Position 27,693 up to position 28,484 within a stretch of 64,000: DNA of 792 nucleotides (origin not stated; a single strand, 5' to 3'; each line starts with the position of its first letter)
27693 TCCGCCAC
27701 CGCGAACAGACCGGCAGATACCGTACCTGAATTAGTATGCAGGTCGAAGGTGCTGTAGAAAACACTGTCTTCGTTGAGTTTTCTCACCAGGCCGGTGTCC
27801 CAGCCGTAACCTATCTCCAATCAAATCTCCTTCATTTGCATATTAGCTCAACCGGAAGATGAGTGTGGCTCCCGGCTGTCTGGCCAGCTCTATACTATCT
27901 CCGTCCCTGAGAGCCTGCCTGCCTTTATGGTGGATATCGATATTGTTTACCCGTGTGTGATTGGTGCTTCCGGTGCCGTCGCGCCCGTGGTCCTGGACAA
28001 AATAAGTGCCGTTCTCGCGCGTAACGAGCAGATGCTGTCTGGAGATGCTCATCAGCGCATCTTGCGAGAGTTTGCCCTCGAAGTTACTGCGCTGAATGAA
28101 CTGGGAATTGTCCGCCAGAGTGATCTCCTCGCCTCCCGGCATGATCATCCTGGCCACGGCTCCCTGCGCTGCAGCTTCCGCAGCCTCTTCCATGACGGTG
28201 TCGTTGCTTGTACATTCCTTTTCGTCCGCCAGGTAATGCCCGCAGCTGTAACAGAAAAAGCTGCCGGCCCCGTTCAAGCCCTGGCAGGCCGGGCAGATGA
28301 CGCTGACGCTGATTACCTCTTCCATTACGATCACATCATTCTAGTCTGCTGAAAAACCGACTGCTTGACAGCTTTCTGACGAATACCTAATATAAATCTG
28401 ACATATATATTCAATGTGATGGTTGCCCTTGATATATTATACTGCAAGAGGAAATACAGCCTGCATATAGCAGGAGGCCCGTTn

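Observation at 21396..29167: Compact phospho-Ser/Thr signalling island: five distinct FHA-domain proteins, one kinase and one PP2C phosphatase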

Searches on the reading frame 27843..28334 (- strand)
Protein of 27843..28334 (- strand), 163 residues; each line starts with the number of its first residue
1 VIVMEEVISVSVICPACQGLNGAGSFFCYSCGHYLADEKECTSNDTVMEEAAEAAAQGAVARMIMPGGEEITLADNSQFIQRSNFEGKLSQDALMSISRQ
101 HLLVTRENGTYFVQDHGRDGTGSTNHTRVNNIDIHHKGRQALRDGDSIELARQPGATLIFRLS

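Call 4: search_protein_families(library=pfam, proteins=[window:27843-28334:-], max_evalue=0.01)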
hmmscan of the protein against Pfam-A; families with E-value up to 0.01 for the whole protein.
window:27843-28334:- (163 aa): 2 families
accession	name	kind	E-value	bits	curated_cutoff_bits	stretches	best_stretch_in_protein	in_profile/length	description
PF00498.31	FHA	-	4.1e-09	37.2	20.7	1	95-150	16-66/67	FHA domain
PF12773.13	DZR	-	0.0025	18.4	27.3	1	14-43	1-29/45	Double zinc ribbon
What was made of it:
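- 27843..28334 (-): Soluble zinc-ribbon-FHA protein with CPxC...CxxC at the N-terminus, a variable acidic linker and a C-terminal FHA. The likely true start is the ATG at 28325, giving 160 aa. Pfam FHA plus a weak DZR hit (call 4).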

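Call 27: search_protein_families(library=ncbifam, proteins=[window:27843-28334:-], max_evalue=0.001)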
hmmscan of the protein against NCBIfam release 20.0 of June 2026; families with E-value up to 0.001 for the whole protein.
window:27843-28334:- (163 aa): 1 family
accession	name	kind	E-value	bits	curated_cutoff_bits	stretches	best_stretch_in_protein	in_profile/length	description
TIGR03354.1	VI_FHA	hypoth_equivalog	0.00023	21.1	120.25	1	91-150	39-94/420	type VI secretion system-associated FHA domain protein TagH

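Call 63: search_protein_families(library=padloc, proteins=[window:27843-28334:-], max_evalue=0.001)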
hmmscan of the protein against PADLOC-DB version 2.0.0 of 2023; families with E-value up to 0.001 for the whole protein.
window:27843-28334:- (163 aa): 0 families
